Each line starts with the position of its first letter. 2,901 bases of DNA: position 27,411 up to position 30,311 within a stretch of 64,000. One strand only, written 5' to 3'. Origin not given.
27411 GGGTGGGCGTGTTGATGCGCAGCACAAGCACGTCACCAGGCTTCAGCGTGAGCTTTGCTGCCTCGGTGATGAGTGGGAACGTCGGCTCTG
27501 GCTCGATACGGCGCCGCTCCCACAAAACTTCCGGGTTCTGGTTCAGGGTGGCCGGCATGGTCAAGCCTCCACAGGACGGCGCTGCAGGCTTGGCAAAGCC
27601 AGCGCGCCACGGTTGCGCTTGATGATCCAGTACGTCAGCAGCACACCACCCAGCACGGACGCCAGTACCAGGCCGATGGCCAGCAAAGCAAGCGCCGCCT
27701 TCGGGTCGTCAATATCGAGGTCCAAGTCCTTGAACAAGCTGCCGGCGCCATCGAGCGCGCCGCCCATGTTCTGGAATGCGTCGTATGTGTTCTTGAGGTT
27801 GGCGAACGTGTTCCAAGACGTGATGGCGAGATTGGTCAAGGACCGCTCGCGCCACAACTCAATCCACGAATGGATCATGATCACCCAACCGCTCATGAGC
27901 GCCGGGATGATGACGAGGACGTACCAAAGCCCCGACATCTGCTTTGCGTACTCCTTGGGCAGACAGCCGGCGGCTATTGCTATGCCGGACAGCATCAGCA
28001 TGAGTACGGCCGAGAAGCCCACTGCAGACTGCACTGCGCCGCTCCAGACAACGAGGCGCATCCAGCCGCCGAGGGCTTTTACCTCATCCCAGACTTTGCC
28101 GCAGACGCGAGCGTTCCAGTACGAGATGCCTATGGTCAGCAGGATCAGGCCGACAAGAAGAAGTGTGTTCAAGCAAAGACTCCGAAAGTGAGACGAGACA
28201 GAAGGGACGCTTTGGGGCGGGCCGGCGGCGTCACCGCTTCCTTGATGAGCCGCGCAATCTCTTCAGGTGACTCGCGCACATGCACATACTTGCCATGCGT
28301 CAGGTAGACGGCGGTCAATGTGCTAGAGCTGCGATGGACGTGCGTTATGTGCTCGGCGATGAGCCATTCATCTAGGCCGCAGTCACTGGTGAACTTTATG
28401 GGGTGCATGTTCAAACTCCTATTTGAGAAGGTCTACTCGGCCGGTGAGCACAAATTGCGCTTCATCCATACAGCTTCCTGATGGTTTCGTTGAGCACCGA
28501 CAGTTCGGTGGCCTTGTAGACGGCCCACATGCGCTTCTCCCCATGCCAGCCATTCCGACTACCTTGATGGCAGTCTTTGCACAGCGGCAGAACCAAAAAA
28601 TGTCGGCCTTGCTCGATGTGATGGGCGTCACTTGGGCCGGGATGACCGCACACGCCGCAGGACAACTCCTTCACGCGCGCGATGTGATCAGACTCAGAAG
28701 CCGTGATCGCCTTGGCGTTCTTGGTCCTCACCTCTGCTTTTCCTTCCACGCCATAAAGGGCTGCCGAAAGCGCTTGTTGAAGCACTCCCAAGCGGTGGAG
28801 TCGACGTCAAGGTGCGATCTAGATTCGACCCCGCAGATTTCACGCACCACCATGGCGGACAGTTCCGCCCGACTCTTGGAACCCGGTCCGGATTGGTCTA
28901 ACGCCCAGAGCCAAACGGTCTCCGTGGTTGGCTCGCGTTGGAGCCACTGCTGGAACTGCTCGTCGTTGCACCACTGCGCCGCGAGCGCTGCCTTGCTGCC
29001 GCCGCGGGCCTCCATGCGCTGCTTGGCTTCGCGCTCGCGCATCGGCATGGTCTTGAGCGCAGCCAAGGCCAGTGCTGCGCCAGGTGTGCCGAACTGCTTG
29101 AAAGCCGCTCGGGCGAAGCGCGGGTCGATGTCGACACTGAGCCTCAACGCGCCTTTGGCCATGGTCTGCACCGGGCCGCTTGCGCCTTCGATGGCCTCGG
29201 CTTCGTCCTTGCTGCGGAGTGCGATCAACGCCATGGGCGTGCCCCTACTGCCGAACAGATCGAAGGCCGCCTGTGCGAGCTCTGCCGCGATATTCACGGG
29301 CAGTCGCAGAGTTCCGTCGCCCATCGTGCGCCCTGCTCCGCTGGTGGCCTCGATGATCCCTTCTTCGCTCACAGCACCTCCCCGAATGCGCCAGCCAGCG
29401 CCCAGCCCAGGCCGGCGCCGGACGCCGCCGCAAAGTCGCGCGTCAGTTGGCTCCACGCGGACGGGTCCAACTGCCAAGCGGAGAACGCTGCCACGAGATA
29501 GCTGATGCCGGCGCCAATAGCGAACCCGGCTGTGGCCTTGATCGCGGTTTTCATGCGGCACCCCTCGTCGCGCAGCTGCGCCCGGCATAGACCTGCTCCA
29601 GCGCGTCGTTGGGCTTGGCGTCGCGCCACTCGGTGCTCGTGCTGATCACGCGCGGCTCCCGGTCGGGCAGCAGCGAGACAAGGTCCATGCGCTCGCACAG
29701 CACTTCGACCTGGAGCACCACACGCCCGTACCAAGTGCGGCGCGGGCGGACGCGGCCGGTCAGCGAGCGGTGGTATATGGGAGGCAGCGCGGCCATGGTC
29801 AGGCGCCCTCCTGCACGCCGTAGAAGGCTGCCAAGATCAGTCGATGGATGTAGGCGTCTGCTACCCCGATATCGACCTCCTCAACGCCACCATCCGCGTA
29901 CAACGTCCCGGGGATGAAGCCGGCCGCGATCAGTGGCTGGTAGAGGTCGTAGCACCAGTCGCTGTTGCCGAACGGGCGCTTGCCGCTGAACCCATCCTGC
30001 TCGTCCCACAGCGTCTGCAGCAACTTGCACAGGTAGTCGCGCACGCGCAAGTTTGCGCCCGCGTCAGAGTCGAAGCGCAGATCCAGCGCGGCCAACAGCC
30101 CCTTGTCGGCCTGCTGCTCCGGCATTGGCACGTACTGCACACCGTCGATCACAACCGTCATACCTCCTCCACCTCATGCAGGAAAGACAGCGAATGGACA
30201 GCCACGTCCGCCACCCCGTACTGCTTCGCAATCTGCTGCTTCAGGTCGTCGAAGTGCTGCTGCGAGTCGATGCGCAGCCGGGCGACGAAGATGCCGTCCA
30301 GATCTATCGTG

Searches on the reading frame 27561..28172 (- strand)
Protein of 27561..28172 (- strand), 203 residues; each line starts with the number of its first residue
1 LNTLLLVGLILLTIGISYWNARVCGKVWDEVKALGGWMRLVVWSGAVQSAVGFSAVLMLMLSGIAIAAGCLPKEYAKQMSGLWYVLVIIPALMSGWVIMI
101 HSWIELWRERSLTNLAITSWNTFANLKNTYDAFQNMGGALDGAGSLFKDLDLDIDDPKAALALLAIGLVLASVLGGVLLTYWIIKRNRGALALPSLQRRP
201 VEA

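Call 44: search_protein_families(library=phrogs, proteins=[window:27561-28172:-], max_evalue=0.001)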
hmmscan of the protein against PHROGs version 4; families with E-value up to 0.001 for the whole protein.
window:27561-28172:- (203 aa): 1 family
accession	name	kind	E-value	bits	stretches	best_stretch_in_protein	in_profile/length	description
phrog_37671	-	unknown function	9.2e-52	176.7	1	6-195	4-191/196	-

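Call 75: search_protein_families(library=pfam, proteins=[window:27561-28172:-], max_evalue=0.01)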
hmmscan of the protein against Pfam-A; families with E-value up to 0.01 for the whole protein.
window:27561-28172:- (203 aa): 0 families

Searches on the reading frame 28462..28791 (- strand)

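Call 44: search_protein_families(library=phrogs, proteins=[window:28462-28791:-], max_evalue=0.001)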
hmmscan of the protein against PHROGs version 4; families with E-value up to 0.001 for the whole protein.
window:28462-28791:- (109 aa): 1 family
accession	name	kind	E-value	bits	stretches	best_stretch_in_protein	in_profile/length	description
phrog_1588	-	unknown function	5.1e-16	59.7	1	20-105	14-111/132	-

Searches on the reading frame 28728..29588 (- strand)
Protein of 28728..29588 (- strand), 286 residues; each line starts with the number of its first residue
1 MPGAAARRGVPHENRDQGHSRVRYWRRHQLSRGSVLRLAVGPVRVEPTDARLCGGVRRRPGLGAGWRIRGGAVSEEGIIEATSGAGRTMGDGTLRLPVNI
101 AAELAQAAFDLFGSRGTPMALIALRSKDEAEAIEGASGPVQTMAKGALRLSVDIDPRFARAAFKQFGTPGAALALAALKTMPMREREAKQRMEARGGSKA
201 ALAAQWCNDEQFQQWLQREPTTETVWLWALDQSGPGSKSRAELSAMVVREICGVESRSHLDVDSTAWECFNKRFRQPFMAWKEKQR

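Call 4: search_protein_families(library=pfam, proteins=[window:28728-29588:-], max_evalue=0.01)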
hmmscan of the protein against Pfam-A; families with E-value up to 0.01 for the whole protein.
window:28728-29588:- (286 aa): 1 family
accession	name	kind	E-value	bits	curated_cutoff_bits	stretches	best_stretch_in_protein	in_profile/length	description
PF18225.7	AbfS_sensor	-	0.0084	16.4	26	0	208-234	5-31/65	Sensor histidine kinase (AbfS) sensor domain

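Call 6: search_protein_families(library=phrogs, proteins=[window:28728-29588:-], max_evalue=0.01)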
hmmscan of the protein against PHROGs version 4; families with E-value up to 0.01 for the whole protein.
window:28728-29588:- (286 aa): 3 families
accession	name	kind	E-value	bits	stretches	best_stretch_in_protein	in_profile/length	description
phrog_19763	-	unknown function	4.4e-15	57.3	1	193-285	82-159/161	-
phrog_10379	-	unknown function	9.4e-14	52.6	1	143-284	64-176/177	-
phrog_5358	-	unknown function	2.9e-09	37.9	1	198-285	3-75/77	-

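Call 14: search_protein_families(library=padloc, proteins=[window:28728-29588:-], max_evalue=0.01)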
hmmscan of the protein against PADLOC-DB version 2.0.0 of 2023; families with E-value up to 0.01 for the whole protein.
window:28728-29588:- (286 aa): 0 families

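Call 15: search_protein_families(library=ncbifam, proteins=[window:28728-29588:-], max_evalue=0.01)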
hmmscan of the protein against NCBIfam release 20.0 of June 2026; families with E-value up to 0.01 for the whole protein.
window:28728-29588:- (286 aa): 0 families

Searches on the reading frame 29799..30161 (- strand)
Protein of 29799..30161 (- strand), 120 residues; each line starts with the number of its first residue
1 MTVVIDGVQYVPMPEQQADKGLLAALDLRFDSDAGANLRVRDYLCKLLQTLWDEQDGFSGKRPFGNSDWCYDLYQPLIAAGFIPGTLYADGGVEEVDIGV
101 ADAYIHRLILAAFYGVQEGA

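Call 4: search_protein_families(library=pfam, proteins=[window:29799-30161:-], max_evalue=0.01)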
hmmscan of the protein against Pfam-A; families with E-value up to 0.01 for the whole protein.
window:29799-30161:- (120 aa): 0 families

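Call 6: search_protein_families(library=phrogs, proteins=[window:29799-30161:-], max_evalue=0.01)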
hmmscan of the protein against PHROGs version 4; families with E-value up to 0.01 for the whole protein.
window:29799-30161:- (120 aa): 1 family
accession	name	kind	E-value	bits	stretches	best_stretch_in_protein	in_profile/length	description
phrog_15618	-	unknown function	9.2e-25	88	1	2-109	7-114/120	-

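Call 14: search_protein_families(library=padloc, proteins=[window:29799-30161:-], max_evalue=0.01)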
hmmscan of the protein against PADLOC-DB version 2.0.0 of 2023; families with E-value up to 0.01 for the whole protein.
window:29799-30161:- (120 aa): 0 families

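Call 15: search_protein_families(library=ncbifam, proteins=[window:29799-30161:-], max_evalue=0.01)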
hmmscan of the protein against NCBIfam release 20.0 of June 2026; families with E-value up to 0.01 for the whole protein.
window:29799-30161:- (120 aa): 0 families
